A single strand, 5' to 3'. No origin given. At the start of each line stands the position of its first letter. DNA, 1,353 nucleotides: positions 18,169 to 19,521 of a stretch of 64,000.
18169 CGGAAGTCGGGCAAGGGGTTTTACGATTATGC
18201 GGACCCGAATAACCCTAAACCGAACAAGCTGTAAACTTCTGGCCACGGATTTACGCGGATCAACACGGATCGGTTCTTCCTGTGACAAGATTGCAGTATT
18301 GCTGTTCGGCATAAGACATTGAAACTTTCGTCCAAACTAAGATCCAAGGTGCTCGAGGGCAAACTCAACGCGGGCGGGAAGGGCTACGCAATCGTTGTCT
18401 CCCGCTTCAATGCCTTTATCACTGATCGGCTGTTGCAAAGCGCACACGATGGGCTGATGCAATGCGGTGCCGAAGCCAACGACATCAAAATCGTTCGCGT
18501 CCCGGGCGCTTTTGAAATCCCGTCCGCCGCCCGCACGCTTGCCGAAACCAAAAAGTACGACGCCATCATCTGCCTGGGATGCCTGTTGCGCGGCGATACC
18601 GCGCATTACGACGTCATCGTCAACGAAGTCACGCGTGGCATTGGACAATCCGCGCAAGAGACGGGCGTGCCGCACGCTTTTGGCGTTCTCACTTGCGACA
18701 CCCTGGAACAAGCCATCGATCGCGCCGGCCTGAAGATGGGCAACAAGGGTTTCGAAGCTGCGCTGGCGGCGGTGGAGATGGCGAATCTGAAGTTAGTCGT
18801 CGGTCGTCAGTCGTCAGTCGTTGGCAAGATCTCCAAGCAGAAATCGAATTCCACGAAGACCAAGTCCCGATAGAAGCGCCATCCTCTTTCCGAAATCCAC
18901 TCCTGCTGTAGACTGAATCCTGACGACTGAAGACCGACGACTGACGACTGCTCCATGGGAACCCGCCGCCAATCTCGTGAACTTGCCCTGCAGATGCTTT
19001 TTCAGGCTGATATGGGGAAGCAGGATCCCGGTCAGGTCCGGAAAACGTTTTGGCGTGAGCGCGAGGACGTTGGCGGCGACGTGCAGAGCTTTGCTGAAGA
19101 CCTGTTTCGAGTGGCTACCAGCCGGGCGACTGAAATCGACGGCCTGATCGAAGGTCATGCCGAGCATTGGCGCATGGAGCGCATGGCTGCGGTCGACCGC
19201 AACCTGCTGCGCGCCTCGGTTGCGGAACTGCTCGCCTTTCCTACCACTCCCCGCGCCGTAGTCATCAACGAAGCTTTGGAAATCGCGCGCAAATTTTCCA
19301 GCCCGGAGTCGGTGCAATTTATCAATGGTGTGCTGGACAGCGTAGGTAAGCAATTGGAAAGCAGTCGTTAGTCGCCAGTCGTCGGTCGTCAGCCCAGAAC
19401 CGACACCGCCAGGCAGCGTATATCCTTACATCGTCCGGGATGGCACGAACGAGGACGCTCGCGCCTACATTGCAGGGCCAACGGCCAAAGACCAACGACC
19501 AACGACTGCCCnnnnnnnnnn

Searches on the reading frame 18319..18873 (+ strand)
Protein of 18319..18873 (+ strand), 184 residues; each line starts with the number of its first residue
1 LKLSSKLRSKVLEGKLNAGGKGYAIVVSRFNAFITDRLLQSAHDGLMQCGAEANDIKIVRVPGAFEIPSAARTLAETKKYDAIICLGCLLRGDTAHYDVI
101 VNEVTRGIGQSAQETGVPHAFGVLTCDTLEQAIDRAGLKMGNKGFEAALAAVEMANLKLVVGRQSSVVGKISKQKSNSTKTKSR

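Call 55: search_protein_families(library=pfam, proteins=[window:18319-18873:+], max_evalue=0.001)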
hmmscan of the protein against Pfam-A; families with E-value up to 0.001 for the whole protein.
window:18319-18873:+ (184 aa): 1 family
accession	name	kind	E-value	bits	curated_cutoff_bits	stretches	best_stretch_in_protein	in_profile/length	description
PF00885.24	DMRL_synthase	-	1.1e-53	181.3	26.7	1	23-158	4-138/139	6,7-dimethyl-8-ribityllumazine synthase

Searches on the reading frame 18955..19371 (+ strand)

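Call 52: search_protein_families(library=pfam, proteins=[window:18955-19371:+], max_evalue=0.00001)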
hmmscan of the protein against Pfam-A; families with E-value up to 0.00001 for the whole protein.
window:18955-19371:+ (138 aa): 1 family
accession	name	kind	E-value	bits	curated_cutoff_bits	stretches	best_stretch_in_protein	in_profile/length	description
PF01029.23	NusB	-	1.5e-33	116.5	23.1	1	5-130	1-131/133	NusB family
